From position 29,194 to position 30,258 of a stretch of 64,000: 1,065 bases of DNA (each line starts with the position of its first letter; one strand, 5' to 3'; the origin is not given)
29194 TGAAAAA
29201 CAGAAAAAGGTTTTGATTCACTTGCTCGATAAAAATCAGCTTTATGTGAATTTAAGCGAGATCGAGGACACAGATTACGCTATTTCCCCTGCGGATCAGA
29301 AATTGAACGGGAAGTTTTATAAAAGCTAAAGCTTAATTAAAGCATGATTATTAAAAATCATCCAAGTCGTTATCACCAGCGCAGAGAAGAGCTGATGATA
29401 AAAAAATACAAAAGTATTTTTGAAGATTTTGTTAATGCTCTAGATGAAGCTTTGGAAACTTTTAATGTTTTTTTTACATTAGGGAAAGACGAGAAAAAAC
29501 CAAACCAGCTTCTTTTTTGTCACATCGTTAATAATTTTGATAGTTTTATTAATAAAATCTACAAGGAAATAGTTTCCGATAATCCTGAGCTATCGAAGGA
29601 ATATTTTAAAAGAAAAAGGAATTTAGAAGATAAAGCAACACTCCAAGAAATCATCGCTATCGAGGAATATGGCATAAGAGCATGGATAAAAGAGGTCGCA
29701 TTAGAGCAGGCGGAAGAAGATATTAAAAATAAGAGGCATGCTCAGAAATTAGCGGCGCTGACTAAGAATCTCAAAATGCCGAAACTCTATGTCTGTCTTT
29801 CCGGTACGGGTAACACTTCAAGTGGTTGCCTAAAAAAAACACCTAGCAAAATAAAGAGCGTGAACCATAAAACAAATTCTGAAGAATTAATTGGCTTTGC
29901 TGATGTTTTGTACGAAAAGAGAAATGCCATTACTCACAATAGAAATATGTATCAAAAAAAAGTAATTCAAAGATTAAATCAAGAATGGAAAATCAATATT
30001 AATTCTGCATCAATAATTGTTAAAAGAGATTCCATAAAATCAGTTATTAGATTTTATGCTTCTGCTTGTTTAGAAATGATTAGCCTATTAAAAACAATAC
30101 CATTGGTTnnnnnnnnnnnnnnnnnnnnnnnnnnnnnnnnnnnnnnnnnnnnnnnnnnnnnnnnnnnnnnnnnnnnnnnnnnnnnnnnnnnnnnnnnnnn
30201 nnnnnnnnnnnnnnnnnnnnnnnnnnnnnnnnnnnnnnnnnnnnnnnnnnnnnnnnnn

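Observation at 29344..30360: Third, uncharacterised HEPN-motif/wHTH gene translationally coupled inside a Type III mod-res operon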

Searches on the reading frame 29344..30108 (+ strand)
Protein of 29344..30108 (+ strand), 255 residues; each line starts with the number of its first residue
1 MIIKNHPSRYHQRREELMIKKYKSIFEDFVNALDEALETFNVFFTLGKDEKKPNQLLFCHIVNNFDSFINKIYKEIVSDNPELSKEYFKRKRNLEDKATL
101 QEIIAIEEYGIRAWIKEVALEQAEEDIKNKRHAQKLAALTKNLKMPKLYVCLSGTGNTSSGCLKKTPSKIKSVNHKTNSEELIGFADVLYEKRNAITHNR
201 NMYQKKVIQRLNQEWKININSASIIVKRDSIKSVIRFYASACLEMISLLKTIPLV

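Call 50: search_solved_structures(query=A2, max_evalue=10, show_alignments=3)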
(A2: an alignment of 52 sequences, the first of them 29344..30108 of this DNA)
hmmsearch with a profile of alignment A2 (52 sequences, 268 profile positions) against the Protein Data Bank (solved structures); distinct sequences matched with E-value up to 10: 7.
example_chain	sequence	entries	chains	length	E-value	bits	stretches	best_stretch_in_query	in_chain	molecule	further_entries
5mfi_A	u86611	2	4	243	1.7e-05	27.4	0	16-46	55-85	YIII(Dq.V2)4CqI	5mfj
4d49_A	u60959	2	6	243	0.00025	23.6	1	16-114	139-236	ARMADILLO REPEAT PROTEIN ARM00027 | YIII(Dq.V1)4CPAF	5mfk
4d4e_A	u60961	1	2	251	0.00073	22.1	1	17-114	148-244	ARMADILLO REPEAT PROTEIN ARM00016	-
5mfb_A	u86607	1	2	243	0.0048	19.4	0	16-46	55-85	YIII(Dq)4CqI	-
9iaq_A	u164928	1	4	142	0.022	17.2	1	86-172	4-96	HTH cro/C1-type domain-containing protein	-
4fd5_A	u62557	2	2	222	0.2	14.1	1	21-68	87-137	arylalkylamine N-Acetyltransferase 2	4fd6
9cc5_A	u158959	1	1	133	2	10.8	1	9-44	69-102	Amylin-NHO-22 Binder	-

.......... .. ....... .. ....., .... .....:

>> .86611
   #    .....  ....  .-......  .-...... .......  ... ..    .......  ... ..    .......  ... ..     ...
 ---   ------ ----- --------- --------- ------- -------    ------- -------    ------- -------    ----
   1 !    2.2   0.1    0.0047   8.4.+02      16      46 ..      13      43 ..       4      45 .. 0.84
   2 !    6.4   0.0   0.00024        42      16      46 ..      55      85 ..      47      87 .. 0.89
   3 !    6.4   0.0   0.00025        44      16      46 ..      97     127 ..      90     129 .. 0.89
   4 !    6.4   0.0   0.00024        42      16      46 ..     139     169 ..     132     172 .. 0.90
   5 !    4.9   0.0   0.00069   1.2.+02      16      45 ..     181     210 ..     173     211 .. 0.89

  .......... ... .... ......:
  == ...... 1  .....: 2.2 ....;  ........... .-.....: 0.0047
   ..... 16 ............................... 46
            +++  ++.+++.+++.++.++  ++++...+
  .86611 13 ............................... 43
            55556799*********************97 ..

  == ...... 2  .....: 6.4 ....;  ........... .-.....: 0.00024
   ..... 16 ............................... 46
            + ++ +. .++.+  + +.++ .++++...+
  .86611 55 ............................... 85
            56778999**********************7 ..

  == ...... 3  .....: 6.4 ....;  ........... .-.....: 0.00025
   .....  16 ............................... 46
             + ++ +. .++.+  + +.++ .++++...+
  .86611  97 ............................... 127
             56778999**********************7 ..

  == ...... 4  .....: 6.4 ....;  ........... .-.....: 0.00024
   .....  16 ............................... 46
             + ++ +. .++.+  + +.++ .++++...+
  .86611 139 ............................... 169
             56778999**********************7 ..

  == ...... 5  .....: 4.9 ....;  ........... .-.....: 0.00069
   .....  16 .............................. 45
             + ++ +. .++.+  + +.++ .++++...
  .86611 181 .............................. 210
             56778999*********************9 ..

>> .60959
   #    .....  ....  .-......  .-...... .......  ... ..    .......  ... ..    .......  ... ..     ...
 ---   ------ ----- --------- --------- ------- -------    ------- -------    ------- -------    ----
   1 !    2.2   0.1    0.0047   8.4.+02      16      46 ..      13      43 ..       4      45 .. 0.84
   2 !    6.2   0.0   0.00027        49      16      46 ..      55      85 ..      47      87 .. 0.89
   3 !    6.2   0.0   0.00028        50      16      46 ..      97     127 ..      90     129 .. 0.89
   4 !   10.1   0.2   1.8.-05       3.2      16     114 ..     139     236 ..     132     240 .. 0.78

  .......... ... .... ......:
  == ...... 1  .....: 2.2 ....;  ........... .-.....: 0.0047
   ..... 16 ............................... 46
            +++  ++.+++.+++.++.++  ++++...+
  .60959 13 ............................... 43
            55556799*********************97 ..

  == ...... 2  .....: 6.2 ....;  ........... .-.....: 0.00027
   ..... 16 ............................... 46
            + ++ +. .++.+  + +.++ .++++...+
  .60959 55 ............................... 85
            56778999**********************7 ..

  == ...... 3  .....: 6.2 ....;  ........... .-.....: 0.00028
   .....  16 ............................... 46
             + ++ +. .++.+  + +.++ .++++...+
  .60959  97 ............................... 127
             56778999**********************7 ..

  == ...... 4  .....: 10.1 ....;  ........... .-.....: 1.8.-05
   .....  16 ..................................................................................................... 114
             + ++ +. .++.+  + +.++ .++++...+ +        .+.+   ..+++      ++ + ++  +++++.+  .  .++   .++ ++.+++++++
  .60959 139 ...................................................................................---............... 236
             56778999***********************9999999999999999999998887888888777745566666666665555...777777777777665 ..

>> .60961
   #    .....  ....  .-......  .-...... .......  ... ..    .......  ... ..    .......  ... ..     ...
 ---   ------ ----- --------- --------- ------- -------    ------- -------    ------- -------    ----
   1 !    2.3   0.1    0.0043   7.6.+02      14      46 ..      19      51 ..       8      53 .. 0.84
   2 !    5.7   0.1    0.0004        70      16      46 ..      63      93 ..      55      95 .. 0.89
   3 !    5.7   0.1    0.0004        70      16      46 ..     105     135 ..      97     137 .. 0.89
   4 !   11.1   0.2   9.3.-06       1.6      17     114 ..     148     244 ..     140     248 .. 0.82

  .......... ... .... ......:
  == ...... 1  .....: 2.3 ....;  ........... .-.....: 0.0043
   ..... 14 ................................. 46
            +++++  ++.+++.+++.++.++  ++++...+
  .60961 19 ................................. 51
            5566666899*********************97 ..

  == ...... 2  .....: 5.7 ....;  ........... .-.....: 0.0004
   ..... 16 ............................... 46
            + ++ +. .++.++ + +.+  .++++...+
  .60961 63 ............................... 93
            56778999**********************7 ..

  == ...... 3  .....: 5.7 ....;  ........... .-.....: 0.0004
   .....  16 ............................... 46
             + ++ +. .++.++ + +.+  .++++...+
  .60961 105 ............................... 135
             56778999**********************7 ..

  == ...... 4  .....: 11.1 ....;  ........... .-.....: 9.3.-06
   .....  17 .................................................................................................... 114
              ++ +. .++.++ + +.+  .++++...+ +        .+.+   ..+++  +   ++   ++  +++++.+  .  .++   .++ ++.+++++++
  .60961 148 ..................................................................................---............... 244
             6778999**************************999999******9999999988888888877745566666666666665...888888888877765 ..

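Call 51: search_protein_families(library=pfam, alignment_id=A2, max_evalue=0.1)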
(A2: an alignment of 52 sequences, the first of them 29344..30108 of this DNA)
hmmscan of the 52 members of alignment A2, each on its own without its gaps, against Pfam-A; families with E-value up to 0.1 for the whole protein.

A. member 1, window:29344-30108:+ (255 aa): 0 families

B. families by the number of members that match (of 52 scanned): 29 families (the first 25 are shown)
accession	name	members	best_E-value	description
PF08220.18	HTH_DeoR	7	6.8e-05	DeoR-like helix-turn-helix domain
PF18735.6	HEPN_RiboL-PSP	5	0.00017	RiboL-PSP-HEPN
PF25213.1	HVO_A0261_N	2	0.0071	HVO_A0261 N-terminal domain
PF19475.4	DUF6012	2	0.022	Family of unknown function (DUF6012)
PF08279.18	HTH_11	2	0.034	HTH domain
PF19063.5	DUF5759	2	0.036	Family of unknown function (DUF5759)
PF05043.19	Mga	1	0.0042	Mga helix-turn-helix domain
PF20302.4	HisK-N-like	1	0.0076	HisK-N-like globin domain of the ASK signalosome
PF16250.10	DUF4907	1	0.016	Domain of unknown function (DUF4907)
PF01905.21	DevR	1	0.021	CRISPR-associated negative auto-regulator DevR/Csa2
PF00483.29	NTP_transferase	1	0.026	Nucleotidyl transferase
PF02086.21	MethyltransfD12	1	0.026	D12 class N6 adenine-specific DNA methyltransferase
PF07295.17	DUF1451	1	0.028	Zinc-ribbon containing domain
PF21505.3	RPN2_N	1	0.031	26S proteasome subunit RPN2, N-terminal domain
PF09731.14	Mitofilin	1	0.036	Mitochondrial inner membrane protein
PF18737.6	HEPN_MAE_28990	1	0.038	MAE_28990/MAE_18760-like HEPN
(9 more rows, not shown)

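Call 52: find_homologous_proteins(query=A2, max_evalue=0.001)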
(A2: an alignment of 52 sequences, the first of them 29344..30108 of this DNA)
Query A2 (52 sequences) (255 aa, profile of the alignment): 11 proteins with E <= 0.001 among 8000 candidates.
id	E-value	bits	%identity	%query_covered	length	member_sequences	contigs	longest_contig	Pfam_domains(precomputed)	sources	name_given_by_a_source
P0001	1.3e-71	259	50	87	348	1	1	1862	-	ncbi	-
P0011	2.4e-70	255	44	91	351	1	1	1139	-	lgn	-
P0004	4.4e-70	254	45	93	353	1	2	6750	-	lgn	-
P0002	1.0e-69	253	46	91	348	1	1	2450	-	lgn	-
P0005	1.2e-69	253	44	93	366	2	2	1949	-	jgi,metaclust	metaclust:\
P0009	2.9e-69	251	49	87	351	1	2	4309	-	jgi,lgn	jgi:hypothetical protein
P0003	6.8e-69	250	48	87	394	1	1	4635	-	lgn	-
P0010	8.5e-69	250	46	91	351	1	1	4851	-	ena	-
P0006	2.4e-68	248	47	84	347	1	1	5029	-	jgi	jgi:hypothetical protein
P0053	3.7e-60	221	23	77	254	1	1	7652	-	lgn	-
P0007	1.5e-54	203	42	96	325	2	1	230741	-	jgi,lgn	-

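Call 53: predict_structure(alignment_id=A2)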
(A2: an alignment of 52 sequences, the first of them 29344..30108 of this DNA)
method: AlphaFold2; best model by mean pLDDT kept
length: 255 residues; sequences in the alignment: 52
mean_pLDDT: 93.8   pTM: 0.89
mean pLDDT of the five models: 93.8, 93.4, 93.3, 93.3, 93.0
residues with pLDDT >= 90: 226; 70-90: 20; 50-70: 8; < 50: 1
segments of 3 or more residues with pLDDT < 50: none
pLDDT, mean of each block of 10 residues (from residue 1): 77 91 95 97 89 96 98 96 96 95 97 96 96 97 97 86 96 96 98 98 98 98 96 97 91 55
secondary structure, 60 per line:
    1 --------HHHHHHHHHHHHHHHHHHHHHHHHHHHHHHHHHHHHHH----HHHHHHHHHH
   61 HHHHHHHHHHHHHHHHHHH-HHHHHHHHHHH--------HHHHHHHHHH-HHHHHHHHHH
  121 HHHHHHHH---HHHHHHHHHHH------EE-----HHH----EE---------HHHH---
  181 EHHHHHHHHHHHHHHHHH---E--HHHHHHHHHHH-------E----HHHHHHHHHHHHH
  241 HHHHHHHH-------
elements in order: H9-46 H51-79 H81-91 H100-109 H111-128 H132-142 H174-177 H182-198 H205-215 H228-248

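Call 56: fold_search(model_id=the predicted structure, library=pdb)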
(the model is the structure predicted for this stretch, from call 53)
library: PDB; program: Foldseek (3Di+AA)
matches with E <= 10: 201; with E <= 0.001: 0
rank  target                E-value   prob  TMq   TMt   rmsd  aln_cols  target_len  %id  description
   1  6m6z_A                6.6e-01  0.25  0.24  0.29  14.4       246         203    8  A de novo designed transmembrane nanopore, TMH4C4 (released 2020-06-24)
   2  4tql_A                6.6e-01  0.10  0.15  0.17  22.9       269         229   12  Computationally designed three helix bundle (released 2014-10-15)
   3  4y21                  8.9e-01  0.06  0.15  0.09  26.2       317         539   11  Crystal Structure of Munc13-1 MUN domain (released 2015-06-10)
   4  4r61                  1.4e+00  0.14  0.16  0.26  11.0       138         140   16  Crystal structure of a rationally designed single-chain protein mimicking a trimeric gp41 N-terminal heptad-repeat regio (released 2014-12-10)
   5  8yuf_A                1.5e+00  0.12  0.15  0.25  14.2       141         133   11  Crystal structure of HEPN (Q64A) toxin (released 2025-04-02)
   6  8t3s_R                1.6e+00  0.06  0.17  0.17  22.2       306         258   10  Cryo-EM structure of the Butyrate bound FFA2-Gq complex (released 2024-01-24)
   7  3n3d_A                1.7e+00  0.03  0.13  0.11  22.2       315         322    9  Crystal structure of geranylgeranyl pyrophosphate synthase from lactobacillus brevis atcc 367 (released 2010-06-02)
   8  4onr                  1.8e+00  0.25  0.20  0.33  14.6       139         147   14  Crystal structure of Borrelia burgdorferi decorin-binding protein DbpA (released 2014-07-09)
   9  5jsb_B                1.8e+00  0.23  0.21  0.39  10.0       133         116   14  Crystal structure of Mcl1-inhibitor complex (released 2016-11-16)
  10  3lf9                  1.8e+00  0.11  0.14  0.25  13.1       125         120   10  Crystal structure of HIV epitope-scaffold 4E10_D0_1IS1A_001_C (released 2010-09-22)
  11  2lqu_MODEL_1_A        1.8e+00  0.08  0.14  0.18  16.6       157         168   18  Structure of decorbin-binding protein A from Borrelia burgdorferi (released 2013-01-16)
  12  3lhp_S                2.1e+00  0.18  0.20  0.36  11.0       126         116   11  Crystal structure of HIV epitope-scaffold 4E10_D0_1ISEA_004_N 4E10 Fv complex (released 2010-09-22)
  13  8iei_B                2.1e+00  0.04  0.17  0.15  21.3       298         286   12  Cryo-EM structure of GPR156A/B of G-protein free GPR156 (local refine) (released 2024-02-14)
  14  7ae6_A                2.2e+00  0.10  0.17  0.26  14.5       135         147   15  Crystal structure of di-AMPylated HEPN(R102A) toxin (released 2020-12-30)
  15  8oyx_A                2.2e+00  0.07  0.20  0.21  16.2       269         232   12  De novo designed soluble GPCR-like fold GLF_18 (released 2023-10-18)
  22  7ae2_A                2.7e+00  0.09  0.16  0.24  13.2       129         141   14  Crystal structure of HEPN(H107A-Y109F) toxin in complex with MNT antitoxin (released 2020-12-30)
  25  7ae9_B                2.8e+00  0.06  0.12  0.19  13.0       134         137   16  Crystal structure of mono-AMPylated HEPN(R46E) toxin in complex with MNT antitoxin (released 2020-12-30)
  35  7ae6_B                3.3e+00  0.06  0.14  0.20  12.5       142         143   14  Crystal structure of di-AMPylated HEPN(R102A) toxin (released 2020-12-30)
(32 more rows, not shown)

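Call 74: search_protein_families(library=padloc, alignment_id=A2, max_evalue=1)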
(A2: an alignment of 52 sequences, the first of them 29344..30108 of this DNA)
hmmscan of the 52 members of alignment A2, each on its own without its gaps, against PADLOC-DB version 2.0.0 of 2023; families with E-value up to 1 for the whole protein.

A. member 1, window:29344-30108:+ (255 aa): 0 families

B. families by the number of members that match (of 52 scanned): 14 families
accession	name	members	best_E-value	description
PDLC03836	DzbB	9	0.00013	-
PDLC03963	SoFic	4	0.00032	-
PDLC03820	RTasHEPN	3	0.0012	DRT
PDLC04201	HEC-01B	2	0.0037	-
PDLC01044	Csa3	1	0.00024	Type I-A associated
PDLC01848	CARF3--CARF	1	0.0044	-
PDLC04551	PDC-M27A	1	0.0078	-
PDLC04628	PDC-M39B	1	0.0087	-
PDLC03491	REase_II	1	0.016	Type II restriction enzyme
PDLC04712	PDC-M57A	1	0.018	-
PDLC00724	Effector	1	0.019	4TM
PDLC04824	PDC-S02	1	0.027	-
PDLC02433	Aga1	1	0.027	-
PDLC02276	AbiEi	1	0.033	AbiEi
